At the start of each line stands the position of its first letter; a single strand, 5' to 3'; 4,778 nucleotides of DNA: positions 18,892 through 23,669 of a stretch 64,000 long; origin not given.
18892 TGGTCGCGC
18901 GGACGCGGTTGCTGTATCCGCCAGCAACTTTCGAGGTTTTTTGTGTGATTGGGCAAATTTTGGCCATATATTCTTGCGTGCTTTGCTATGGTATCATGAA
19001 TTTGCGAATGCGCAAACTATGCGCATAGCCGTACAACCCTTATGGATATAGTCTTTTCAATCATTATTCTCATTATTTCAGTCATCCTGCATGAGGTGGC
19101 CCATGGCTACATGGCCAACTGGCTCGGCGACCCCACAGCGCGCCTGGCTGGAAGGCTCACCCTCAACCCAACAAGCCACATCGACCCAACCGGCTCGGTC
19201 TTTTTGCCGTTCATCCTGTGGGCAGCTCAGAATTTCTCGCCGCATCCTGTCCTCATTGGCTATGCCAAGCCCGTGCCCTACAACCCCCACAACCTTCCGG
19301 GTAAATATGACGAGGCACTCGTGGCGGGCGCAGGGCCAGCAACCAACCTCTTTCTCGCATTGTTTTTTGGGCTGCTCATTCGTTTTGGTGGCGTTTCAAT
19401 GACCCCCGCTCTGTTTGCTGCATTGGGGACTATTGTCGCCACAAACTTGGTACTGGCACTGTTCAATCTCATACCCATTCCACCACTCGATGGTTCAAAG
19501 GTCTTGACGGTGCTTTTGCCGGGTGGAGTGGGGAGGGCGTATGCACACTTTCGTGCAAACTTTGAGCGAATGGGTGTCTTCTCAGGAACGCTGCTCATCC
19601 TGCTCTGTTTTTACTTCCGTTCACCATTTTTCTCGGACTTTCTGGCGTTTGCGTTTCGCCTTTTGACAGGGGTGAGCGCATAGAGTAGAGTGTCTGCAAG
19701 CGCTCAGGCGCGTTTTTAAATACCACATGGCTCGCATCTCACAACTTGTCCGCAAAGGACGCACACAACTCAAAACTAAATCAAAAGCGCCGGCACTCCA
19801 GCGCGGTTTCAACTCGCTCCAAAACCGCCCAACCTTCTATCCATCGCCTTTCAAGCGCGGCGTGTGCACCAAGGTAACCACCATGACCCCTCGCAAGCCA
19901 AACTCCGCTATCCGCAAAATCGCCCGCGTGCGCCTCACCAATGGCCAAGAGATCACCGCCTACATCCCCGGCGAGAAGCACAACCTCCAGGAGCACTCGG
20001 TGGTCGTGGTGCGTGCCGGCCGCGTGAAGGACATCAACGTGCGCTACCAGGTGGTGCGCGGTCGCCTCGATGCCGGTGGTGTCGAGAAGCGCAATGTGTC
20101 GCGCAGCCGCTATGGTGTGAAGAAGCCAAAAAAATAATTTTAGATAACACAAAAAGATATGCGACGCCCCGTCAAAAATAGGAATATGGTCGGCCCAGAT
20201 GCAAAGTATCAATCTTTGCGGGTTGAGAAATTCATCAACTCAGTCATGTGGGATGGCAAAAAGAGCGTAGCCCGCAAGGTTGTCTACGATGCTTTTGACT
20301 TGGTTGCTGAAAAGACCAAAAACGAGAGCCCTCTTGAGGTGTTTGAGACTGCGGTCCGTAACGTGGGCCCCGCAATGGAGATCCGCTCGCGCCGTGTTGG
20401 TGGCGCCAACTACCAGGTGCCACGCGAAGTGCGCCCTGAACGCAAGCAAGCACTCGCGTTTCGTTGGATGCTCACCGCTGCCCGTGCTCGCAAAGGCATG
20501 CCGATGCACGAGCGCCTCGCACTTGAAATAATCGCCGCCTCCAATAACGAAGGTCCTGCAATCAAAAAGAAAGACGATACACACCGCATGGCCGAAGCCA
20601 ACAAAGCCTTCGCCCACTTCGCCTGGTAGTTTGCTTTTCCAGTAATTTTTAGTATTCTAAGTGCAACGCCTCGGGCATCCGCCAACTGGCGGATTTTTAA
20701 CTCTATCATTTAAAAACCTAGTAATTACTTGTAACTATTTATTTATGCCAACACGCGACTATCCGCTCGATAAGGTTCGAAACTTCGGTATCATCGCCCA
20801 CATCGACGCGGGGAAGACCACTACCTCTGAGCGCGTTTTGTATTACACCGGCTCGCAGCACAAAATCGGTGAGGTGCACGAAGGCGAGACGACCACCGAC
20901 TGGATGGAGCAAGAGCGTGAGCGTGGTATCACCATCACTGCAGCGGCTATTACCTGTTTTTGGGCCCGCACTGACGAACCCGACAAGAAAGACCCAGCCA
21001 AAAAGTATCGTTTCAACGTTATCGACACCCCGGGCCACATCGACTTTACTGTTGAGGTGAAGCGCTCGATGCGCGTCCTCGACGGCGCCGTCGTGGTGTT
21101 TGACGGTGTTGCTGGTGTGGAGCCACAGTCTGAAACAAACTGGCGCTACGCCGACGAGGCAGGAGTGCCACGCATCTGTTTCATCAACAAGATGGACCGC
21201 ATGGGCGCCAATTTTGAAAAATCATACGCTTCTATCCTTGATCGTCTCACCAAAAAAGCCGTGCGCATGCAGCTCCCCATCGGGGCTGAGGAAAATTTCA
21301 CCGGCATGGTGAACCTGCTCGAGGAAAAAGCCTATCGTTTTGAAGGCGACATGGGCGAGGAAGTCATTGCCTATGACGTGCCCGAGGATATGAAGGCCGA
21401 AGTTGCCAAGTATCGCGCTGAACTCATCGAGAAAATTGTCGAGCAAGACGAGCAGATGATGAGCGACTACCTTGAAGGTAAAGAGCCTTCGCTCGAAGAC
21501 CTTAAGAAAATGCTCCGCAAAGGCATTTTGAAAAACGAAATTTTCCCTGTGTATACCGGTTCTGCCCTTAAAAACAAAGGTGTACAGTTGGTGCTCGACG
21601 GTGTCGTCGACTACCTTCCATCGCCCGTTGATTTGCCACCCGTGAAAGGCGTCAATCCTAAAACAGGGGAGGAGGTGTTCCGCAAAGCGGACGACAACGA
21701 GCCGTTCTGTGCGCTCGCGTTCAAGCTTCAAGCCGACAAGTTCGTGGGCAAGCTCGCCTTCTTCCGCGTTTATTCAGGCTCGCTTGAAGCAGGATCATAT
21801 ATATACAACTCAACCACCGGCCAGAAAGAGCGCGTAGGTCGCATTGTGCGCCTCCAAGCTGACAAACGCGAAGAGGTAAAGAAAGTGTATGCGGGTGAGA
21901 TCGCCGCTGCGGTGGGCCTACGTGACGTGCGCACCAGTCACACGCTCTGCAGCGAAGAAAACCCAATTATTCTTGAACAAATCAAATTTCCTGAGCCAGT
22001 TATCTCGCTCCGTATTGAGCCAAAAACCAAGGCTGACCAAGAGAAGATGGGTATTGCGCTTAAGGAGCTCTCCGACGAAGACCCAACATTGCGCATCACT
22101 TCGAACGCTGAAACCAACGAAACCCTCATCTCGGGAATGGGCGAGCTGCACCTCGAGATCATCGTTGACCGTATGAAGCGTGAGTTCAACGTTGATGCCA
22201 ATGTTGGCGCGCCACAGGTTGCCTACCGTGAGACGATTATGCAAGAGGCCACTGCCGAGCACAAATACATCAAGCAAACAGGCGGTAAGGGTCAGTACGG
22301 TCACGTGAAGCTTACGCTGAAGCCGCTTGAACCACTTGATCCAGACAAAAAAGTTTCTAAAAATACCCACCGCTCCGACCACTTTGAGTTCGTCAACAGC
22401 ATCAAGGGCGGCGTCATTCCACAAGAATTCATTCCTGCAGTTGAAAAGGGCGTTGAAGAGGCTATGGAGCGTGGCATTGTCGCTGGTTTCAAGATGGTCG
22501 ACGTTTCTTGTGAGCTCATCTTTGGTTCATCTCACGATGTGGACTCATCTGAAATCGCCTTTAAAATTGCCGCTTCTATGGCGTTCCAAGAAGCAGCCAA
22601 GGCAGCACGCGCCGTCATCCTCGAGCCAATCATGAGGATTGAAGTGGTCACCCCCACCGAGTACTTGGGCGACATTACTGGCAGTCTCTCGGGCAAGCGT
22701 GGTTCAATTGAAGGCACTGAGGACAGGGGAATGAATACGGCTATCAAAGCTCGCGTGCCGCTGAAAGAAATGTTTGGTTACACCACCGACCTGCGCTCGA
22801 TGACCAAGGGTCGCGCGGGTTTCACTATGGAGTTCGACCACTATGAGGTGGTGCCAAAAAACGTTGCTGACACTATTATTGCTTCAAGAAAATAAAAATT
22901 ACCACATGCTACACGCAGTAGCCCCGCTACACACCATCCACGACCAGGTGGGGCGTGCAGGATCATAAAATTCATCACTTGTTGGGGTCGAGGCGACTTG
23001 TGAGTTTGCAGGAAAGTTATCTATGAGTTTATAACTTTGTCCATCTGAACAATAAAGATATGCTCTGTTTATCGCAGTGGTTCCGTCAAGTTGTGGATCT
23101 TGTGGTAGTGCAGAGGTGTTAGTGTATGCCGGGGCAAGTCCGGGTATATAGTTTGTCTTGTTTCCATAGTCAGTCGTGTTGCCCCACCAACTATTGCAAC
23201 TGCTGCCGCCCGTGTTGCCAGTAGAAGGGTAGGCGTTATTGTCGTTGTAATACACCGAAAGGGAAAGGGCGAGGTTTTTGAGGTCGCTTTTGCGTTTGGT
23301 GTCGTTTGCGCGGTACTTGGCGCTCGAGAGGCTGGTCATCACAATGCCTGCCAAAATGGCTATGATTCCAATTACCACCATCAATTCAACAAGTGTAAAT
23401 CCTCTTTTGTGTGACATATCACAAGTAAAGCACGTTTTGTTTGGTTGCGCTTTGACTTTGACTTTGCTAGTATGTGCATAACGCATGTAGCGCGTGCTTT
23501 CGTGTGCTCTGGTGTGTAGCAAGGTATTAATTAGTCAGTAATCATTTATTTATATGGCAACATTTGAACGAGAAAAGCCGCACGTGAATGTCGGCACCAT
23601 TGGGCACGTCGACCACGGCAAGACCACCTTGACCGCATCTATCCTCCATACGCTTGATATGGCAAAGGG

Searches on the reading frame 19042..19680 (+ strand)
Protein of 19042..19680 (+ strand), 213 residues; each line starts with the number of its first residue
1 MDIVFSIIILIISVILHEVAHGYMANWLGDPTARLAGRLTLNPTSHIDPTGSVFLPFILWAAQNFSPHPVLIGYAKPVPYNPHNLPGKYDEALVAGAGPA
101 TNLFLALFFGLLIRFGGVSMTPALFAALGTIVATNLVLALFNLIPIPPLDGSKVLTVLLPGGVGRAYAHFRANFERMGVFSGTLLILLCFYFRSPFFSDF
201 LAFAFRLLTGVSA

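Call 26: search_protein_families(library=pfam, proteins=[window:19042-19680:+], max_evalue=0.001)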
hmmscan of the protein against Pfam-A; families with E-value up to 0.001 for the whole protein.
window:19042-19680:+ (213 aa): 1 family
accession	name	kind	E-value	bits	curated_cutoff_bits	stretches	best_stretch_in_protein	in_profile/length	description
PF02163.28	Peptidase_M50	-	4.3e-12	46.3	27.2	1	125-179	160-215/221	Peptidase family M50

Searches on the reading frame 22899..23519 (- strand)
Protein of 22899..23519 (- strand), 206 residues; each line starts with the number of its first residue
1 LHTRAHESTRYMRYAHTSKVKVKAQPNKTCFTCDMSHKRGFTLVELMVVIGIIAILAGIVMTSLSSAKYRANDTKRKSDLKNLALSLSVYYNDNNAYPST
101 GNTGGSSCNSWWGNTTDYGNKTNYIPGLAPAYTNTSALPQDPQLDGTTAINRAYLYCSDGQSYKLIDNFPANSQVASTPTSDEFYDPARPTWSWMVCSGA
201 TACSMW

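Call 23: search_protein_families(library=pfam, proteins=[window:22899-23519:-], max_evalue=0.01)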
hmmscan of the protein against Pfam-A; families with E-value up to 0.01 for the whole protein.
window:22899-23519:- (206 aa): 1 family
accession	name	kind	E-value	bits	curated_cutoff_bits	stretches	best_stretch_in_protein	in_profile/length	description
PF07963.17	N_methyl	-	4.7e-09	35.9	21.2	1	35-61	1-27/27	Prokaryotic N-terminal methylation motif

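Call 58: find_homologous_proteins(query=window:22902-23417:-, max_evalue=0.00001)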
Query seq(172 aa) (172 aa): 137 proteins with E <= 0.00001 among 838 candidates; the best 120 are listed.
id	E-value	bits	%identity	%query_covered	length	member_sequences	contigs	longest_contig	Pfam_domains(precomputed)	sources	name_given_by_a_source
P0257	4.9e-112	390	100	100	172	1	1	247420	PF07963.18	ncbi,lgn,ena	ncbi:MAG: prepilin-type N-terminal cleavage/methylation domain-containing protein [bacterium]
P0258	2.2e-70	254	72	99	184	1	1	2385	PF07963.18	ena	-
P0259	2.8e-65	238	68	97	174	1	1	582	PF07963.18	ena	-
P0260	5.8e-60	220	62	99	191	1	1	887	PF07963.18,PF08334.17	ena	-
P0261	3.5e-53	198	63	97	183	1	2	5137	PF07963.18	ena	-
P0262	3.2e-51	192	65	97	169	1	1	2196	PF07963.18,PF08334.17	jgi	jgi:general secretion pathway protein G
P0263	4.7e-45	172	53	98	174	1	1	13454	PF07963.18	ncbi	-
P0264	9.3e-41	158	48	98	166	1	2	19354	PF07963.18,PF08334.17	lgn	-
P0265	5.5e-38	149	56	93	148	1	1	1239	PF08334.17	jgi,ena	-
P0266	3.8e-36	143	46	100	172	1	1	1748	PF07963.18,PF08334.17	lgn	-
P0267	7.5e-36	142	49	97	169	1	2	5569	PF07963.18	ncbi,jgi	-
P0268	8.6e-36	142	48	98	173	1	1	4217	PF07963.18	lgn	-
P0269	2.0e-34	137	43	98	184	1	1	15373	PF07963.18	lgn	-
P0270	8.7e-34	135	45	99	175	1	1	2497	PF07963.18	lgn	-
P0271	2.0e-32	131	45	94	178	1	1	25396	PF07963.18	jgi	jgi:general secretion pathway protein G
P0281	4.6e-26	110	42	91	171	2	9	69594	PF07963.18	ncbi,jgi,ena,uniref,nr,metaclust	ncbi:hypothetical protein A3F55_02750 [Candidatus Adlerbacteria bacterium RIFCSPHIGHO2_12_FULL_53_18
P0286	5.8e-23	100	43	91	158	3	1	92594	PF07963.18,PF08334.17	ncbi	-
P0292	3.9e-15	74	43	76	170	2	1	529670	PF07963.18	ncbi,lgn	-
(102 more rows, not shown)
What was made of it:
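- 22899..23414 (-): Type IV pilin gene (MSHKRG|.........) between fusA and tuf. Shows that type IV filament subunits are still encoded. Pfam N_methyl 4.7e-9 (call 23); full-length homologs at 40-72% identity (call 58)
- A conserved pilin gene lies in the window (calls 23, 58).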

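Call 59: find_encoding_contigs(protein=P0281, flank=10000, max_places=1)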
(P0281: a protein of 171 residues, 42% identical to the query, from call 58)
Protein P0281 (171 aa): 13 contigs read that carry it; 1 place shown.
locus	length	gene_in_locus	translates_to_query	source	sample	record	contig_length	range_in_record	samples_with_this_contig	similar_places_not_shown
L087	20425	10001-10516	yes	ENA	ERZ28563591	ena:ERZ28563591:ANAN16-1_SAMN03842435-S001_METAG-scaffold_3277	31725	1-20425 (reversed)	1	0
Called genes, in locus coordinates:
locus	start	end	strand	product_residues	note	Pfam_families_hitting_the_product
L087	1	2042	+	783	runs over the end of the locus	PF07719:TPR_2 (faint), PF13428:TPR_14 (faint), PF00515:TPR_1 (faint), PF13414:TPR_11 (faint), PF13181:TPR_8 (faint), PF13432:TPR_16, PF14559:TPR_19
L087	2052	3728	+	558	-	PF03023:MurJ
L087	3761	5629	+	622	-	PF00009:GTP_EFTU, PF03144:GTP_EFTU_D2 (weak), PF14492:EFG_III (weak), PF00679:EFG_C, PF06421:LepA_C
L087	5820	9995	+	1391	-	PF13884:Peptidase_S74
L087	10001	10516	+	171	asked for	PF07963:N_methyl (weak)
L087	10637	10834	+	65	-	PF15970:HicB-like_2 (weak), PF15919:HicB_lk_antitox, PF21748:UPF0150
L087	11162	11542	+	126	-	-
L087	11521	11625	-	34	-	-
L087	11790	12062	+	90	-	-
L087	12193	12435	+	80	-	PF00462:Glutaredoxin, PF13417:GST_N_3 (weak)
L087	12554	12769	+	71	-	PF01402:RHH_1 (faint)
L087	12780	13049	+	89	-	-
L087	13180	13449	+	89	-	-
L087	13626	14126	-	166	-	PF00011:HSP20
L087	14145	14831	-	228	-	PF13367:PrsW-protease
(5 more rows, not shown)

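Call 60: find_encoding_contigs(protein=P0292, flank=10000, max_places=1)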
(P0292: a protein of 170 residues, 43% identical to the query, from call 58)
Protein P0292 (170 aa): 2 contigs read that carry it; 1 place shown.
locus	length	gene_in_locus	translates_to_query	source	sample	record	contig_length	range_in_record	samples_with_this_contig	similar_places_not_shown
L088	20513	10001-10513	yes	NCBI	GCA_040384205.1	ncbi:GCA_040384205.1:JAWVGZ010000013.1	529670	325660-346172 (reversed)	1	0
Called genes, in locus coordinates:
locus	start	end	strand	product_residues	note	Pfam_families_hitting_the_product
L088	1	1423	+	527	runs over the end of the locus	PF05970:PIF1, PF13245:AAA_19, PF13401:AAA_22, PF13604:AAA_30, PF20720:nSTAND3 (faint), PF21530:Pif1_2B_dom (faint)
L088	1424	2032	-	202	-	PF00156:Pribosyltran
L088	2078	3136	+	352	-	PF11104:PilM_2, PF14450:FtsA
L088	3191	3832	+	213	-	-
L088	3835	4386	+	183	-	-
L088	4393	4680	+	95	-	-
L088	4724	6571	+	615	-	PF05157:MshEN, PF00437:T2SSE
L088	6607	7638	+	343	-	PF00437:T2SSE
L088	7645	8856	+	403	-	PF28597:T2SSF_N, PF00482:T2SSF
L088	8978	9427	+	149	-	PF07963:N_methyl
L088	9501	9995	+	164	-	PF07963:N_methyl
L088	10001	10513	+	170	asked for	PF07963:N_methyl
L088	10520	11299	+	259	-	PF06750:A24_N_bact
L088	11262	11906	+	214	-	PF07963:N_methyl (weak)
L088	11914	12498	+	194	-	PF07963:N_methyl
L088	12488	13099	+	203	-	-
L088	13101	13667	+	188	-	-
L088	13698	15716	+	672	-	PF22745:Nlig-Ia, PF01653:DNA_ligase_aden, PF03120:OB_DNA_ligase, PF12826:HHH_2, PF14520:HHH_5 (weak), PF00533:BRCT, PF12738:PTCB-BRCT (weak)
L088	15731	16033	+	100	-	PF02686:GatC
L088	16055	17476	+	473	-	PF01425:Amidase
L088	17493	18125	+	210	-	-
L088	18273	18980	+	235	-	PF06161:DUF975 (weak), PF25231:DUF7847 (weak)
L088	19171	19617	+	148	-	-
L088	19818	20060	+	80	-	-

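Call 61: find_encoding_contigs(protein=P0263, flank=10000, max_places=1)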
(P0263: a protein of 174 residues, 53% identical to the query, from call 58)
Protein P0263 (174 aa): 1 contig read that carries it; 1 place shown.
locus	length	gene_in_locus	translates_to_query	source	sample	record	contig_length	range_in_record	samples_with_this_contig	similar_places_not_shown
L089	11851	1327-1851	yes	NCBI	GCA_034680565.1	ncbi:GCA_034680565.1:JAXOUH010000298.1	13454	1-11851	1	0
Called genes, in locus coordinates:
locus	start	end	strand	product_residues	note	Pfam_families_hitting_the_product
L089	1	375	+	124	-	?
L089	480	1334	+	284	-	PF13292:DXP_synthase_N (weak), PF00456:Transketolase_N, PF00676:E1_dh (weak)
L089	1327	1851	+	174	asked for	PF07963:N_methyl (weak)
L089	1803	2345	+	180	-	PF07963:N_methyl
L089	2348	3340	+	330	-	PF02779:Transket_pyr, PF02780:Transketolase_C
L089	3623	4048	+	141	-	-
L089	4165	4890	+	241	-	-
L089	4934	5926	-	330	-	PF00294:PfkB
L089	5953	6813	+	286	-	PF01116:F_bP_aldolase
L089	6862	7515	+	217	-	PF01386:Ribosomal_L25p, PF14693:Ribosomal_TL5_C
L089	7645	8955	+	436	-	PF13406:SLT_2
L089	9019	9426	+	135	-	-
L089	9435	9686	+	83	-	PF01197:Ribosomal_L31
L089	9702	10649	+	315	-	PF03462:PCRF, PF00472:RF-1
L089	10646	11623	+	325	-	PF09587:PGA_cap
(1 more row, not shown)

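Call 62: find_encoding_contigs(protein=P0286, flank=10000, max_places=1)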
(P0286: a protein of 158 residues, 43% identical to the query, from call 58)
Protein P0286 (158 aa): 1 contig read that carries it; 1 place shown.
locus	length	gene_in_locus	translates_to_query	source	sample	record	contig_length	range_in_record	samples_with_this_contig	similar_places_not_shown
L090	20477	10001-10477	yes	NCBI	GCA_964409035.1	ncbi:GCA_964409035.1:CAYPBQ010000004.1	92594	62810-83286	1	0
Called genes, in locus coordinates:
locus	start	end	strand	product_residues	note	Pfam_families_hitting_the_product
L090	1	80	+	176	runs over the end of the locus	PF07963:N_methyl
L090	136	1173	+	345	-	PF00044:Gp_dh_N, PF02800:Gp_dh_C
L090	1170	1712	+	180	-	PF07963:N_methyl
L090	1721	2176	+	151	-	PF02502:LacAB_rpiB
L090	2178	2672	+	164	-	PF07963:N_methyl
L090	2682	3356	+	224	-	PF00834:Ribul_P_3_epim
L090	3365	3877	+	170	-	PF07963:N_methyl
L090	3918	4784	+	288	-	PF13292:DXP_synthase_N, PF00456:Transketolase_N, PF00676:E1_dh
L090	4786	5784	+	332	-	PF02779:Transket_pyr, PF02780:Transketolase_C, PF22613:Transketolase_C_1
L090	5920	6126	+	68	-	-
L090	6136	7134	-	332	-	PF00294:PfkB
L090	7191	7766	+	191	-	PF07963:N_methyl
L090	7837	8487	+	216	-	PF01386:Ribosomal_L25p, PF14693:Ribosomal_TL5_C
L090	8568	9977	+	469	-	-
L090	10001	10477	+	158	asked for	PF07963:N_methyl, PF08334:T2SSG (weak)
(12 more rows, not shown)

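Call 85: find_homologous_proteins(query=L088:4724-6568:+, max_evalue=1e-40)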
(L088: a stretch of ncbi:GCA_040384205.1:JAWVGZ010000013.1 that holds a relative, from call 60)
Query L088:4724-6568:+ (615 aa): 8000 proteins with E <= 1e-40 among 8000 candidates; the best 120 are listed.
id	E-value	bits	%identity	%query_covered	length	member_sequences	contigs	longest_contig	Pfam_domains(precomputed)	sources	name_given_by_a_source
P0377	0.0e+0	1343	100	100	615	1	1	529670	PF05157.21,PF00437.27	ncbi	-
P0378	0.0e+0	1331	99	100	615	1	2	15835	PF05157.21,PF00437.27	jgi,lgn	jgi:type IV pilus assembly protein PilB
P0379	0.0e+0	1188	88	100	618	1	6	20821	PF05157.21,PF00437.27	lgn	-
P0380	0.0e+0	1183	88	98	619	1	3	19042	PF05157.21,PF00437.27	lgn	-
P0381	0.0e+0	1182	89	100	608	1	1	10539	PF05157.21,PF00437.27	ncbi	-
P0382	0.0e+0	1173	86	100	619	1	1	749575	PF05157.21,PF00437.27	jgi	jgi:type IV pilus assembly protein PilB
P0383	0.0e+0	1171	86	100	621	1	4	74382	PF05157.21,PF00437.27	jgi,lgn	jgi:type IV pilus assembly protein PilB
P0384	0.0e+0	1166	85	100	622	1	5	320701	PF05157.21,PF00437.27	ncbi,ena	-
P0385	0.0e+0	1157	85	100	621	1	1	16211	PF05157.21,PF00437.27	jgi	jgi:type IV pilus assembly protein PilB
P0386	0.0e+0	1157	86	100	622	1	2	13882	PF05157.21,PF00437.27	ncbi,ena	-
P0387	0.0e+0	1145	85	100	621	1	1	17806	PF05157.21,PF00437.27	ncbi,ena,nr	ncbi:MAG: putative type II secretion system protein E [Parcubacteria group bacterium Gr01-1014_56]|n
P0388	0.0e+0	1132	83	100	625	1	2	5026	PF05157.21,PF00437.27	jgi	jgi:type IV pilus assembly protein PilB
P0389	0.0e+0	1131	81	100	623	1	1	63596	PF05157.21,PF00437.27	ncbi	-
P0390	0.0e+0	1130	83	99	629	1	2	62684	PF05157.21,PF00437.27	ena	-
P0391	0.0e+0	1127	83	100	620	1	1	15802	PF05157.21,PF00437.27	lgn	-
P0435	0.0e+0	1039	76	100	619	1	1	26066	PF05157.21,PF00437.27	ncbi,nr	ncbi:type II/IV secretion system protein [Acetobacteraceae bacterium]|nr:type II/IV secretion system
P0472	0.0e+0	1023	74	100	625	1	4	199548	PF05157.21,PF00437.27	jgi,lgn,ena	-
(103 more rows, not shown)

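Call 88: list_cluster_members(proteins=[P0472, P0065, P0387, P0001, P0435, P0053])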
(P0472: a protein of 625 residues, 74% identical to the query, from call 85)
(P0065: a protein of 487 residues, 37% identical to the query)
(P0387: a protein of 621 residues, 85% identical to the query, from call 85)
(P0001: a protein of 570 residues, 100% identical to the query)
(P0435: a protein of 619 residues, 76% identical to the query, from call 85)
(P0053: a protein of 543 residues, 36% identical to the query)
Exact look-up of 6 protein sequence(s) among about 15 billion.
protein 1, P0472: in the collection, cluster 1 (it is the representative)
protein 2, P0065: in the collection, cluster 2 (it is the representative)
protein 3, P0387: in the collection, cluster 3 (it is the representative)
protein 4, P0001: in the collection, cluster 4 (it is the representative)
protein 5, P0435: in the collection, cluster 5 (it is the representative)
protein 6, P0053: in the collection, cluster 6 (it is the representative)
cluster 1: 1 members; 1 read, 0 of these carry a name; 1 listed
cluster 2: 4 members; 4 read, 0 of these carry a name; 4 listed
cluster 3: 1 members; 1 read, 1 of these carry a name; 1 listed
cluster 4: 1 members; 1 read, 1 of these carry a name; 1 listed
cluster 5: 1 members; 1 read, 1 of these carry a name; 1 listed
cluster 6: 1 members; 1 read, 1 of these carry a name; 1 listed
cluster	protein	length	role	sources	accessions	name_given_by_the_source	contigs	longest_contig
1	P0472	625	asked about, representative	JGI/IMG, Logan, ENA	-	-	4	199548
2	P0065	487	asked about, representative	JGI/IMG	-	-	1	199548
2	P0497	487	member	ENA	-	-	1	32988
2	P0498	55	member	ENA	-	-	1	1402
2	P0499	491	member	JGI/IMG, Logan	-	-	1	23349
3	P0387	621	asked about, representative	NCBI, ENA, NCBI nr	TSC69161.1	MAG: putative type II secretion system protein E [Parcubacteria group bacterium ...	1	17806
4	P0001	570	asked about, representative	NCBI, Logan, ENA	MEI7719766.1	MAG: ATPase, T2SS/T4P/T4SS family [bacterium]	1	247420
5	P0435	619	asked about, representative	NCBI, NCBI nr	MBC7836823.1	type II/IV secretion system protein [Acetobacteraceae bacterium] | type II/IV secretion system protein [Candidatus Parcubacteria bacterium]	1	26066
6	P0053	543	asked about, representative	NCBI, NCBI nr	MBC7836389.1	Flp pilus assembly complex ATPase component TadA [Acetobacteraceae bacterium] | Flp pilus assembly complex ATPase component TadA [Candidatus Parcubacteria bacterium]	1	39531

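Call 89: search_protein_families(library=ncbifam, proteins=[L088:4724-6568:+, L088:7645-8853:+], max_evalue=0.00001)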
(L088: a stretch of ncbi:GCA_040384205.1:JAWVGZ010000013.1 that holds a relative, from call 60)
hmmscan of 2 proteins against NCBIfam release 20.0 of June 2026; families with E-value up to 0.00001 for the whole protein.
L088:4724-6568:+ (615 aa): 16 families
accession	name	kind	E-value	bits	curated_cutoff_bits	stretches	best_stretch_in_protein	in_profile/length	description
TIGR02533.1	type_II_gspE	equivalog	7.1e-144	480.1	630.25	1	86-578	16-483/486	type II secretion system ATPase GspE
TIGR02538.1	type_IV_pilB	equivalog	3.6e-143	478.1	675.65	1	3-579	2-560/564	type IV-A pilus assembly ATPase PilB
NF053534.1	T4PilAsmATPsTfpB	equivalog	7.6e-120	401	850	1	157-577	165-578/584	type IV pilus assembly ATPase TfpB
NF007755.0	PRK10436.1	equivalog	3.4e-115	385.4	617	1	177-582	69-460/465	type II secretion system protein GspE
NF041000.1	ATPase_ComGA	equivalog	1.5e-76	257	300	1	199-464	2-266/267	competence type IV pilus ATPase ComGA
TIGR01420.1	pilT_fam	subfamily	5.3e-53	180.4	319.1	1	199-443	4-242/343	PilT/PilU family type 4a pilus ATPase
TIGR02525.1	plasmid_TraJ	equivalog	5e-26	91.5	368.3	1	292-443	120-272/372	plasmid transfer ATPase TraJ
TIGR02524.1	dot_icm_DotB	equivalog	1.4e-21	77.1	463.3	1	317-441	124-257/358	Dot/Icm type IV secretion system ATPase DotB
NF058587.1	archaellum_moto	equivalog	9.5e-17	60.9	550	1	330-442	278-395/527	archaellum flagellar ATPase motor FlaI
TIGR02782.1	TrbB_P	equivalog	5.4e-15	55.5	304.55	1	301-441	107-253/303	P-type conjugative transfer ATPase TrbB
TIGR03819.1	heli_sec_ATPase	hypoth_equivalog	1.1e-12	47.9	373.15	1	246-444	100-301/340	TadA family conjugal transfer-associated ATPase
NF010469.0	PRK13894.1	subfamily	4.6e-12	45.9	508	1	313-440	136-264/320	conjugal transfer ATPase TrbB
NF010407.0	PRK13833.1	subfamily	7.2e-12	45.4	499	1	311-462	129-281/323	conjugal transfer protein TrbB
TIGR02788.1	VirB11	equivalog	3.5e-10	39.4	249.95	1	313-443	131-265/308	P-type DNA transfer ATPase VirB11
NF053672.1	bindosome_BasE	exception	3.1e-09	36.1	1000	1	330-441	273-389/512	bindosome assembly system ATPase subunit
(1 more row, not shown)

L088:7645-8853:+ (403 aa): 6 families
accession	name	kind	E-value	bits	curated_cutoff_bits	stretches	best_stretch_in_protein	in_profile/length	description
TIGR02120.1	GspF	equivalog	2.5e-104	349.7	424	1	3-398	1-396/401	type II secretion system inner membrane protein GspF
NF052607.1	T4PiliAsmPilCThrm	equivalog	3e-91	306.5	700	1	3-401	4-402/406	type IV pilus assembly protein PilC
NF052606.1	T4PiliAsmPilCMyx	equivalog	1.2e-72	245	700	1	2-403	21-418/419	type IV pilus assembly protein PilC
NF047826.1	T3SSXpsF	equivalog_domain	7.8e-72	242.3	650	1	3-402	4-403/405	type II secretion system protein XpsF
NF007861.0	PRK10573.1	equivalog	6.1e-69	233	401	1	3-398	7-393/401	protein transport protein HofC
NF041012.2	T4P_ComGB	equivalog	5.5e-38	131.1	240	2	103-399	38-330/332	competence type IV pilus assembly protein ComGB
